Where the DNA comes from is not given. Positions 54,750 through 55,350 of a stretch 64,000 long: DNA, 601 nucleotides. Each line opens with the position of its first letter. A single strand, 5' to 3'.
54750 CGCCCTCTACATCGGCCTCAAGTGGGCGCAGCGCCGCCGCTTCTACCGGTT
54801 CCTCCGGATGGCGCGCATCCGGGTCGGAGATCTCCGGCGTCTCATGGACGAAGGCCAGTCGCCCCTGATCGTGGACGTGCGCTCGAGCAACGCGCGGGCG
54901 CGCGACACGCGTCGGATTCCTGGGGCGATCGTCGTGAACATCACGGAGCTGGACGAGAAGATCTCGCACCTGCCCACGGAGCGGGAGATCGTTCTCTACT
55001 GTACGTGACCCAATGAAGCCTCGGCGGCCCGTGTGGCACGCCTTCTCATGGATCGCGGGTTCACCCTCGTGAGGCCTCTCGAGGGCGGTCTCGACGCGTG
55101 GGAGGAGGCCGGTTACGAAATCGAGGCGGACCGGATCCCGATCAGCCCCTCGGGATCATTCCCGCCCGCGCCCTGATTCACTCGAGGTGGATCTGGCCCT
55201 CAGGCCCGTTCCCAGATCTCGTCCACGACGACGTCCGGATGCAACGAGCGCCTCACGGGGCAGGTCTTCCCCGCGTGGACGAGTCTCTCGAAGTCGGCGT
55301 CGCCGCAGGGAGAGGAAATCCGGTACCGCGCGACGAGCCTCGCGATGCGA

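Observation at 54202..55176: In-frame TGA inside the rhodanese active-site loop of a DedA-rhodanese fusion: possible selenocysteine codon or fresh nonsense mutation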

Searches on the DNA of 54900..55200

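Call 46: search_rna_families(source=window, start=54900, end=55200, threshold=evalue, max_evalue=10)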
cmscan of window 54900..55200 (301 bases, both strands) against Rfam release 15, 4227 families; matches with E-value up to 10: 0.
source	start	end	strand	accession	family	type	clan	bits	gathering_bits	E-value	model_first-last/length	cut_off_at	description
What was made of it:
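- Tried and rejected: Rfam scan of 54900-55200 at E up to 10: no match (call 46).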
